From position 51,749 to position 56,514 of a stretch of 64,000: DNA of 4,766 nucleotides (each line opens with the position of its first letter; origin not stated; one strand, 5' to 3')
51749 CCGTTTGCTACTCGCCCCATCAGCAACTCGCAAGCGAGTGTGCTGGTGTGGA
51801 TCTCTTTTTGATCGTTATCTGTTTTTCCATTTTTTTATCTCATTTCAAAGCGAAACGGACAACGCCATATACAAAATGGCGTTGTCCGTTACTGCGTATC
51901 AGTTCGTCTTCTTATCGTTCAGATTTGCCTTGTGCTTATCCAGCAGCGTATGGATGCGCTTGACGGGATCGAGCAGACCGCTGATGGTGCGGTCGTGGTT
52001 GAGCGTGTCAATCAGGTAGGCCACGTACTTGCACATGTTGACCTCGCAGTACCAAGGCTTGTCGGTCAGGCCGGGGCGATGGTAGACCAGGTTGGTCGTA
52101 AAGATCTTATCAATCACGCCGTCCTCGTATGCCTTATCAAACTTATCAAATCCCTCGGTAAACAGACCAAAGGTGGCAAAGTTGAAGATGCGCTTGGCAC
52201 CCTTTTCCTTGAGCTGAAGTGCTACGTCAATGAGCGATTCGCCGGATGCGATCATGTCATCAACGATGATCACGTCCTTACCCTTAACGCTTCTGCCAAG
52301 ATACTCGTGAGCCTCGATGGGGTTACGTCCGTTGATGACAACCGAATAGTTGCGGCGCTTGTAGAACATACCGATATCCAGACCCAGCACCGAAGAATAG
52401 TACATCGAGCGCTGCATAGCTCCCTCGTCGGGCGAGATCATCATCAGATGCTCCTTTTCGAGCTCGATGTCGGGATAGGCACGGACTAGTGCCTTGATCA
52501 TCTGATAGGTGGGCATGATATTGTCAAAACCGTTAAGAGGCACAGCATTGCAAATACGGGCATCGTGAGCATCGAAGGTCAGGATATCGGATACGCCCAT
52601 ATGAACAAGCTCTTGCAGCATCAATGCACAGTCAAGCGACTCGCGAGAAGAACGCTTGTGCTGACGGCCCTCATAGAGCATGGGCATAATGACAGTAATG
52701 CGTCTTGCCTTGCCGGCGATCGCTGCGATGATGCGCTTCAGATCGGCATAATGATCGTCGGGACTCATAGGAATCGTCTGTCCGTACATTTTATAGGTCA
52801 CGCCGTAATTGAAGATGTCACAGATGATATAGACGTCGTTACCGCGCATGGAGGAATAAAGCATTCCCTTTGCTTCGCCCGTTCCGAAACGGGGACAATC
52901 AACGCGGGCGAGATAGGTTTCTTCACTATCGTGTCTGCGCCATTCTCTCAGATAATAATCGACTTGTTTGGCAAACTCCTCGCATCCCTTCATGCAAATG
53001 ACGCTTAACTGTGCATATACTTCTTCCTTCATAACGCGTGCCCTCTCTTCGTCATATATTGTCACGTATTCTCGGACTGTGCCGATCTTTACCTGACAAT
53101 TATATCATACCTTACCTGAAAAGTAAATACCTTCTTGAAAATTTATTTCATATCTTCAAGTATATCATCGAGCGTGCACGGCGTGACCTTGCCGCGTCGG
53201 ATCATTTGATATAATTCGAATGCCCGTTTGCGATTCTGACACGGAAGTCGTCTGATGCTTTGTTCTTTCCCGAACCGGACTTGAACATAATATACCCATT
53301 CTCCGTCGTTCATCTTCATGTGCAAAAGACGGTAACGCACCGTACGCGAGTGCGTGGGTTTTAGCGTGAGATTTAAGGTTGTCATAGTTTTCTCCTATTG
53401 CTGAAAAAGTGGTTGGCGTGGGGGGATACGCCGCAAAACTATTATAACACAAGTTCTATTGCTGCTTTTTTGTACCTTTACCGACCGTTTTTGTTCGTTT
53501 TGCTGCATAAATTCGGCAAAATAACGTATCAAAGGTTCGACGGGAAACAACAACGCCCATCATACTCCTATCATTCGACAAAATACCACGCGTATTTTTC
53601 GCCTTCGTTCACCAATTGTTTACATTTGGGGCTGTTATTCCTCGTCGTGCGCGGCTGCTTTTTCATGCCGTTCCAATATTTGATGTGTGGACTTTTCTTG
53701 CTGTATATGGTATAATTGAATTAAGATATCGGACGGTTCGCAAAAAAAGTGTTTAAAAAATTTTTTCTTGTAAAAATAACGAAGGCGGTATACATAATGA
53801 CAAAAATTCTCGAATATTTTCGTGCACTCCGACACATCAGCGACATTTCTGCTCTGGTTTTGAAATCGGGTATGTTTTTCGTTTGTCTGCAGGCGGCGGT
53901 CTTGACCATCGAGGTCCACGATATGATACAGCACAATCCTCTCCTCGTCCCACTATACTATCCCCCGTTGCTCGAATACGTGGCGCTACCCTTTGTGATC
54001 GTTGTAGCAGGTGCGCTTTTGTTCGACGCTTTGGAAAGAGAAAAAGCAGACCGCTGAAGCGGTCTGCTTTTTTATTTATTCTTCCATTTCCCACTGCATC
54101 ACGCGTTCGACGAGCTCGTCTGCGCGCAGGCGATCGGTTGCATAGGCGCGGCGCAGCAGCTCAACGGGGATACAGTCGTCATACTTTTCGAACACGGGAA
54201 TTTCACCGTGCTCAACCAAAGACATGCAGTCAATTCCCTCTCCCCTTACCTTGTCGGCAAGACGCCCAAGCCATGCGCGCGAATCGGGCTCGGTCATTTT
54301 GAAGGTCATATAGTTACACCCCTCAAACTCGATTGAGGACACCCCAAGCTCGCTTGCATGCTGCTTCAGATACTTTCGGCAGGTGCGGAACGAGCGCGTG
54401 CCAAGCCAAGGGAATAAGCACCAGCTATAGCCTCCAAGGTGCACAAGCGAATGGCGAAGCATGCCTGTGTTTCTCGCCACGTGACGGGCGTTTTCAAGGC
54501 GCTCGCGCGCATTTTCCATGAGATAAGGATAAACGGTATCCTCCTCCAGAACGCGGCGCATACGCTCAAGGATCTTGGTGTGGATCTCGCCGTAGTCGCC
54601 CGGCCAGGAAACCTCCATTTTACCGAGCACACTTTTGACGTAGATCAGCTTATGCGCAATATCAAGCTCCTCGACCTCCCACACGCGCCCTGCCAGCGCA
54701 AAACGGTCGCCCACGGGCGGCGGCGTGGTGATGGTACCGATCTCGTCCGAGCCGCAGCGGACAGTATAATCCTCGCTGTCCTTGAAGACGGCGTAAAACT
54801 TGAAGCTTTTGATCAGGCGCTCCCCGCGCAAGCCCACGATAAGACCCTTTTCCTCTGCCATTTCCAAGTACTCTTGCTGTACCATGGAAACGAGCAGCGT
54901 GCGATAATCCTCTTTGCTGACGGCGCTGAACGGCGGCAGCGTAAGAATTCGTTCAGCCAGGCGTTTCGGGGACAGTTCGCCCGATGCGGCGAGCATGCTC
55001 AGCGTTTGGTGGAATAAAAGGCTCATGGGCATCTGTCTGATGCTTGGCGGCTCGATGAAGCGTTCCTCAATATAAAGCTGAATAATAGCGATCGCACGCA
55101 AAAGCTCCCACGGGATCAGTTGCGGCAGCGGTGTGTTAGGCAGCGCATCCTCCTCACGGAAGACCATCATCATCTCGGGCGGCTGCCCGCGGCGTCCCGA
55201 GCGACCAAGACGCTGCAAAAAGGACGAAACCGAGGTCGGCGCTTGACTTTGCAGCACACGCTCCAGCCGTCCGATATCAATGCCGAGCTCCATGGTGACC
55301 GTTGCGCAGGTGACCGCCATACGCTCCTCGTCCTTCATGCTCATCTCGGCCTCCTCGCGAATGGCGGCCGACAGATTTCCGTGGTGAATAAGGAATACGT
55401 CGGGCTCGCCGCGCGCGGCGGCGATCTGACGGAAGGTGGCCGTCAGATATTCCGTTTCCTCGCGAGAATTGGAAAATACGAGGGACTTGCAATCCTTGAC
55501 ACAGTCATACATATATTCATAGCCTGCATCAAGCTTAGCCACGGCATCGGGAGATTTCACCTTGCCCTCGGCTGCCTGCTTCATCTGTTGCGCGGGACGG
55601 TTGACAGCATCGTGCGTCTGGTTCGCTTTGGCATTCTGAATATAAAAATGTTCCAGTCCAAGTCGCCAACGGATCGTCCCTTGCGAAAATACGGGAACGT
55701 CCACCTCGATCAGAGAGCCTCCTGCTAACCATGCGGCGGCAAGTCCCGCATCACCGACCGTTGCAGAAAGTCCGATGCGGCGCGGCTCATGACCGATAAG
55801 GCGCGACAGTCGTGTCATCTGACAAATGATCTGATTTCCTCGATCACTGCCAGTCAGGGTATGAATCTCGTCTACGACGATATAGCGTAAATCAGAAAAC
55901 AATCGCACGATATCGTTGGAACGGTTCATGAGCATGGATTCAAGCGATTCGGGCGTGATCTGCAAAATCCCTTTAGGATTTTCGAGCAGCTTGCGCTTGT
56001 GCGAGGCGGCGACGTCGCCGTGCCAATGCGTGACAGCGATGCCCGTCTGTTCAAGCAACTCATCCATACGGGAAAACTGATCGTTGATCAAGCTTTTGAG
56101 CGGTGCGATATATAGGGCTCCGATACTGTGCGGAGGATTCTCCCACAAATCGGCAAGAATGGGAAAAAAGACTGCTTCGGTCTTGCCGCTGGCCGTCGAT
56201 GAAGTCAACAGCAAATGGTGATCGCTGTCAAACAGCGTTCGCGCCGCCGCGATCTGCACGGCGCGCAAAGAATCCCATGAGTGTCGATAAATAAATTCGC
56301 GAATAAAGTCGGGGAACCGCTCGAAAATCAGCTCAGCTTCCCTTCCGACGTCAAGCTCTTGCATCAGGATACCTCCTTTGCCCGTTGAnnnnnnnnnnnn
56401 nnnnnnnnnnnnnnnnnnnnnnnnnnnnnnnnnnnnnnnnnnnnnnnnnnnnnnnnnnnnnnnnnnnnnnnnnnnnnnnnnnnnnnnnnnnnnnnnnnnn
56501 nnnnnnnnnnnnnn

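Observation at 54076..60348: Shango-like TerB / ATPase / helicase cassette carrying a fourth, SGNH-esterase gene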

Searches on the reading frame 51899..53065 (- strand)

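Call 65: search_protein_families(library=pfam, proteins=[window:51899-53065:-], max_evalue=0.001)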
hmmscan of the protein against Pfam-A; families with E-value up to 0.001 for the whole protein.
window:51899-53065:- (388 aa): 4 families
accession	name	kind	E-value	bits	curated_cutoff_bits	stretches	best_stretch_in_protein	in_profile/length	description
PF13793.12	Pribosyltran_N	-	7.9e-20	71.3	25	1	21-157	2-117/117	N-terminal domain of ribose phosphate pyrophosphokinase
PF00156.33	Pribosyltran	-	3.1e-10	40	26.3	1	204-293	28-118/158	Phosphoribosyl transferase domain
PF14572.12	Pribosyl_synth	-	7.3e-10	39.5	27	1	259-330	80-148/184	Phosphoribosyl synthetase-associated domain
PF14681.12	UPRTase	-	0.00087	19.3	27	0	248-294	106-154/206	Uracil phosphoribosyltransferase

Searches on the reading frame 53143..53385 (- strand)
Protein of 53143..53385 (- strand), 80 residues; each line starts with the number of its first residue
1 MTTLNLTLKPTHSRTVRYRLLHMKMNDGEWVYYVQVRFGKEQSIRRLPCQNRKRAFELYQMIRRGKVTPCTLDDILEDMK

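Call 65: search_protein_families(library=pfam, proteins=[window:53143-53385:-], max_evalue=0.001)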
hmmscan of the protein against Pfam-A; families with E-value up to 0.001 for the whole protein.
window:53143-53385:- (80 aa): 1 family
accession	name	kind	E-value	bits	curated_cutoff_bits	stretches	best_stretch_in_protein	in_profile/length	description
PF20124.4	DUF6514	-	1.4e-05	25.7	23.9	1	14-79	18-91/94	Family of unknown function (DUF6514)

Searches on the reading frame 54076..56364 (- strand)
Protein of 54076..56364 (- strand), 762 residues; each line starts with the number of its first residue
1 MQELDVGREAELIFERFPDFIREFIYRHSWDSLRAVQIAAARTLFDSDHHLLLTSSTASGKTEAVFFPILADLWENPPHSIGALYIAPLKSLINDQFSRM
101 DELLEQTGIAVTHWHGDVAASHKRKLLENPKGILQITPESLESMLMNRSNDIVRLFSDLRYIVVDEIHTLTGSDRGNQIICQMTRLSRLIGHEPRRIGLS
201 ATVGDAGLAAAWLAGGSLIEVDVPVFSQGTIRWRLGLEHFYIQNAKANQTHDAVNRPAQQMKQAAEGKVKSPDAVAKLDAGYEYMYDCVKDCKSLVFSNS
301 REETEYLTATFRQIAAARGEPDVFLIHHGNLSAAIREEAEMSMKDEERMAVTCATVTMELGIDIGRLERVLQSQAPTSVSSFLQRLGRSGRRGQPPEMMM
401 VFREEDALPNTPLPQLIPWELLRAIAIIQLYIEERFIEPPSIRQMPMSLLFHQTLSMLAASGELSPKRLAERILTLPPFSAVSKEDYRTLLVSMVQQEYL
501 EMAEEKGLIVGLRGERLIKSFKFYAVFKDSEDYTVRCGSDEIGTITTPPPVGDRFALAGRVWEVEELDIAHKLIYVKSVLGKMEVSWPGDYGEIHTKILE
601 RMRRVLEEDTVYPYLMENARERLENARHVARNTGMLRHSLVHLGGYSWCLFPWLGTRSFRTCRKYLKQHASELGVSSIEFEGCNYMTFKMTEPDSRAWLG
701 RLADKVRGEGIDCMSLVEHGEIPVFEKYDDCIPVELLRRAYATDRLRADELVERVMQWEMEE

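Call 3: search_protein_families(library=pfam, proteins=[window:54076-56364:-], max_evalue=0.01)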
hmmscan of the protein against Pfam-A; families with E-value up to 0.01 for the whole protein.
window:54076-56364:- (762 aa): 5 families
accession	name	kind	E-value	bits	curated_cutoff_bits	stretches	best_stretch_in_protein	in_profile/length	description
PF00270.35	DEAD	-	3.1e-28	99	26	1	35-204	2-161/167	DEAD/DEAH box helicase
PF00271.37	Helicase_C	-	9.9e-14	52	23.5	1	289-393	13-110/110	Helicase conserved C-terminal domain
PF04851.21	ResIII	-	1.3e-07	32.1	22.5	1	33-203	4-162/164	Type III restriction enzyme, res subunit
PF19306.5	WH_Lhr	-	0.00095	19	27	0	433-492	4-62/168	Large helicase-related protein, winged helix domain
PF22590.2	Cas3-like_C_2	-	0.0082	16.8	27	0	309-392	17-104/106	CRISPR-associated nuclease/helicase Cas3, C-terminal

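Call 4: search_protein_families(library=padloc, proteins=[window:54076-56364:-], max_evalue=0.01)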
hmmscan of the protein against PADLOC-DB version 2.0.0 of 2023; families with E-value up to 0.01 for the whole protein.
window:54076-56364:- (762 aa): 59 families (the best 25 are shown)
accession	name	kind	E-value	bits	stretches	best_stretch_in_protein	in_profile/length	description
PDLC03960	SngC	-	2e-237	788.5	1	14-753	6-715/720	-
PDLC02503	BrxHI|BrxHII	-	1.2e-124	415.2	1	27-738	19-671/698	BrxHI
PDLC02501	BrxHI|BrxHII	-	1.6e-77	259.5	2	13-218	3-210/925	BrxHI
PDLC02897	DpdJ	-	2.7e-27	93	1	49-392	115-451/1570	DpdJ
PDLC00037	DruE3|DruE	-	2.9e-24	82.9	2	37-205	106-301/2055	SNF2 family N-terminal domain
PDLC00036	DruE3|DruE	-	7.5e-23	77.6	2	37-197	97-276/2023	SNF2 family N-terminal domain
PDLC00035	DruE3|DruE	-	2e-19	66.9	2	36-203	106-299/1460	SNF2 family N-terminal domain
PDLC02896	DpdJ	-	4.1e-17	59.2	2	350-400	582-633/1487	DpdJ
PDLC03928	PsyrT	-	7.8e-17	58.8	2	327-407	271-350/689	-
PDLC02864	DpdF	-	5.5e-15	53.2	1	294-408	237-344/610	DpdF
PDLC00192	HamB1|HamB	-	3.4e-14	49.5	1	37-215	273-446/1104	DEAD-box helicase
PDLC00194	HamB1|HamB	-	4e-14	49.5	1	17-217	212-407/995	DEAD-box helicase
PDLC00014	DruE2|DruE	-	4.6e-14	48.9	2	346-395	1197-1246/1928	SNF2 family N-terminal domain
PDLC00015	DruE2|DruE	-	5e-14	49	2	345-396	1167-1218/1887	SNF2 family N-terminal domain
PDLC00013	DruE1|DruE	-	9.3e-14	48.3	2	346-394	1080-1128/1776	SNF2 family N-terminal domain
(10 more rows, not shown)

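Call 5: search_protein_families(library=ncbifam, proteins=[window:54076-56364:-], max_evalue=0.01)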
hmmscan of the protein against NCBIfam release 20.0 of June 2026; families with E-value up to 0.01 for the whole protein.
window:54076-56364:- (762 aa): 28 families (the best 25 are shown)
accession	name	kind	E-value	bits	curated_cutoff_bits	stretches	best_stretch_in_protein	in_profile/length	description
TIGR04121.1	DEXH_lig_assoc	equivalog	3.5e-61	206.9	850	2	21-216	3-197/804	ligase-associated DNA damage response DEXH box helicase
NF010338.0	PRK13767.1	equivalog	1.4e-49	169.1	849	1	10-393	12-386/877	ATP-dependent helicase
TIGR03817.1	DECH_helic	hypoth_equivalog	4.5e-36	124.4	874.1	1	35-405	39-386/742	helicase/secretion neighborhood putative DEAH-box helicase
NF007284.0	PRK09751.1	equivalog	2.9e-32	111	1496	2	16-318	14-319/1538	ATP-dependent helicase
NF002654.0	PRK02362.1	equivalog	1.7e-17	63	887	1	17-305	8-257/739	ATP-dependent DNA helicase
TIGR00614.1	recQ_fam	subfamily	1e-14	54.2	219.8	2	293-408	227-336/470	RecQ family ATP-dependent DNA helicase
NF001308.0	PRK00254.1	equivalog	1.1e-14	53.6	1216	1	21-259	12-240/720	ATP-dependent DNA helicase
TIGR01389.1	recQ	equivalog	1.6e-14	53.3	640.2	1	294-407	227-333/591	DNA helicase RecQ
NF041067.1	DpdJ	equivalog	1.6e-14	52.6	800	2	350-401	574-626/1482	protein DpdJ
NF040935.1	helicase_Hel308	equivalog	2e-13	49.4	1200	1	21-219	15-197/704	ATP-dependent DNA helicase Hel308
NF002251.0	PRK01172.1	equivalog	2.8e-12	45.7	891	1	45-222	34-197/674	ATP-dependent DNA helicase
NF041063.1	DpdF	equivalog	1.7e-10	40.1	550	1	39-169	147-281/813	protein DpdF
NF008394.0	PRK11192.1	equivalog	5.2e-10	38.7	507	1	292-394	248-343/441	ATP-dependent RNA helicase SrmB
NF053631.1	RNA_helic_CshA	equivalog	5.6e-09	35.4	646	2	328-395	268-334/434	degradosome RNA helicase CshA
TIGR02621.3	cas3_GSU0051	exception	8e-09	34.9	400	1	162-409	171-392/854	type I-G CRISPR-associated helicase/endonuclease Cas3g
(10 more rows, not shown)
